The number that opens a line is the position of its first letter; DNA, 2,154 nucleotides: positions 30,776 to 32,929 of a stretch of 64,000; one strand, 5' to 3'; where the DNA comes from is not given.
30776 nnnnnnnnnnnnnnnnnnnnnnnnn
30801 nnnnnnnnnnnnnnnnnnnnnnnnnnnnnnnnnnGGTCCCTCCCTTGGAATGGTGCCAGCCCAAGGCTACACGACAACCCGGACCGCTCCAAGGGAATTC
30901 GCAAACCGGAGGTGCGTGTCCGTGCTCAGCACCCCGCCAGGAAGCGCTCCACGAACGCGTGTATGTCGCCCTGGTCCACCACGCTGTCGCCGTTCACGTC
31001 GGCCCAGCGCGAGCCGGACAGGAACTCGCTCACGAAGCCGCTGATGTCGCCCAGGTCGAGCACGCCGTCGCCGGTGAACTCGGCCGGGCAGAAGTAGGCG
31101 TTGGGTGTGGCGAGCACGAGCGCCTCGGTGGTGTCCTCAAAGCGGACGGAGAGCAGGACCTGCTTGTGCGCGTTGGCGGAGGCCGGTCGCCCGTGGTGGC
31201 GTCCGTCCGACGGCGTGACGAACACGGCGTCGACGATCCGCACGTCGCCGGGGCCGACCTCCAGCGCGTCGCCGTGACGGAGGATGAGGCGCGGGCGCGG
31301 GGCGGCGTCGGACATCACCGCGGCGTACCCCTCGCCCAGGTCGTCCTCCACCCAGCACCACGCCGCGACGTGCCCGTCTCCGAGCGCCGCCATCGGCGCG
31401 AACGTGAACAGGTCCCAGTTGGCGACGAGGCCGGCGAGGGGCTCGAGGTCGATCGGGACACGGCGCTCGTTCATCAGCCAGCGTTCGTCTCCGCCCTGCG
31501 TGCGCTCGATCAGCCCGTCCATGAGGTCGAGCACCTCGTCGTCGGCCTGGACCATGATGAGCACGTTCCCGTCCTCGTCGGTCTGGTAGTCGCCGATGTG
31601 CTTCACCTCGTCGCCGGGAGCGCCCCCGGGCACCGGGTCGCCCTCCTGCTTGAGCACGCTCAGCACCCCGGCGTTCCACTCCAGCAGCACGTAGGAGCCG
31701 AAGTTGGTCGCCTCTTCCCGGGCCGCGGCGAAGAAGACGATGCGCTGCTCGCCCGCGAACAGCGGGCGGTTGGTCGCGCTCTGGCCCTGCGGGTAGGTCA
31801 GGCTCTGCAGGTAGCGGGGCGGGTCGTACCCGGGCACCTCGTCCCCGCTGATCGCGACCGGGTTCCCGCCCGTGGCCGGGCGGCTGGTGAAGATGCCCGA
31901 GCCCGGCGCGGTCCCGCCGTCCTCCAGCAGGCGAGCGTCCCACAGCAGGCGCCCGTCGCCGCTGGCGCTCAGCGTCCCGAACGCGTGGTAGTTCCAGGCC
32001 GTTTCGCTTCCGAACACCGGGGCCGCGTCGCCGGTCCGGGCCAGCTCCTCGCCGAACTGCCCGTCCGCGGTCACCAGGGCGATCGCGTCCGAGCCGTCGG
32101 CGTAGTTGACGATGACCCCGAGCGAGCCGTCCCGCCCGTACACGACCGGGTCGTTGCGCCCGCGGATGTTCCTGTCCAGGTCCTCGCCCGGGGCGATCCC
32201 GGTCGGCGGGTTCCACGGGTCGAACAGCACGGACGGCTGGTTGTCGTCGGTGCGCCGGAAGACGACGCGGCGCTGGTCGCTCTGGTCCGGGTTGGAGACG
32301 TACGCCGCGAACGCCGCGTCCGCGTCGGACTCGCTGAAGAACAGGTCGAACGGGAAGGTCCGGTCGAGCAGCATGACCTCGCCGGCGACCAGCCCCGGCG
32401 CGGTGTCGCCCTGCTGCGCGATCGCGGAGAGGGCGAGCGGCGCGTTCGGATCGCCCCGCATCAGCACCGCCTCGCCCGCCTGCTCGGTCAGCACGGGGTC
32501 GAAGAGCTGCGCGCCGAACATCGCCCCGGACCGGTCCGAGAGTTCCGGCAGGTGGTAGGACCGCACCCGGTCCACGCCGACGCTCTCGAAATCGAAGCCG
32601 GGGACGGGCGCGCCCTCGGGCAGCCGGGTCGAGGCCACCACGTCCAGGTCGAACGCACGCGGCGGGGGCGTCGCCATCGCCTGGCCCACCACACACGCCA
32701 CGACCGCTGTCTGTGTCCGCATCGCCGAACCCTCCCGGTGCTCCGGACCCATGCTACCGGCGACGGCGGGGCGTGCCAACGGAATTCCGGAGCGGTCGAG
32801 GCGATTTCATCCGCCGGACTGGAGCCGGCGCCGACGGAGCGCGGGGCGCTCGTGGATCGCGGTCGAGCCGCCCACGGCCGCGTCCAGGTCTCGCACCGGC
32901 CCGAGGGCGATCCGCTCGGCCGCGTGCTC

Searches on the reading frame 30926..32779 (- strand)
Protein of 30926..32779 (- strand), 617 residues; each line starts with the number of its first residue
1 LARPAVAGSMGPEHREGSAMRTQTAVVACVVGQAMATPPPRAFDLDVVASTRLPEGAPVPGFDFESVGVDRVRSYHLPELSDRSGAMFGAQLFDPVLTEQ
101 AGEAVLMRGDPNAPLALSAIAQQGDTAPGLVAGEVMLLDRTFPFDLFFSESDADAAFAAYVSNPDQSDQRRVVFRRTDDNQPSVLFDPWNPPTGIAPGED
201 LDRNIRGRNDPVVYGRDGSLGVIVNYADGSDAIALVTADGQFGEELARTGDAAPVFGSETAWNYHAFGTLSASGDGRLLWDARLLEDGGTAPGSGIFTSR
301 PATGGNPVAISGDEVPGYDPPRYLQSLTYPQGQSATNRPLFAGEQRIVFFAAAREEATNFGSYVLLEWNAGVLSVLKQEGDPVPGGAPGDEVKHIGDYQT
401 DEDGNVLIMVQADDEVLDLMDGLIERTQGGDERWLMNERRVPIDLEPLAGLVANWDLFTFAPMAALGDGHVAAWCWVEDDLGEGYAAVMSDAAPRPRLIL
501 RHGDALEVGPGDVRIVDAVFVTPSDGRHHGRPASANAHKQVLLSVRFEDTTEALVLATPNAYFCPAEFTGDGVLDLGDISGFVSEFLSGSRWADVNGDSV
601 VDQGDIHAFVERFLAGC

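Call 21: search_protein_families(library=pfam, proteins=[window:30926-32779:-], max_evalue=0.01)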
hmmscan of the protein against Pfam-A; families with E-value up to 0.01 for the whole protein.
window:30926-32779:- (617 aa): 1 family
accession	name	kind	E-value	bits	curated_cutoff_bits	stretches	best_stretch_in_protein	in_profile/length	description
PF24251.1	DUF7453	-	7.6e-17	61.8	26.2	2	231-414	197-364/460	Family of unknown function (DUF7453)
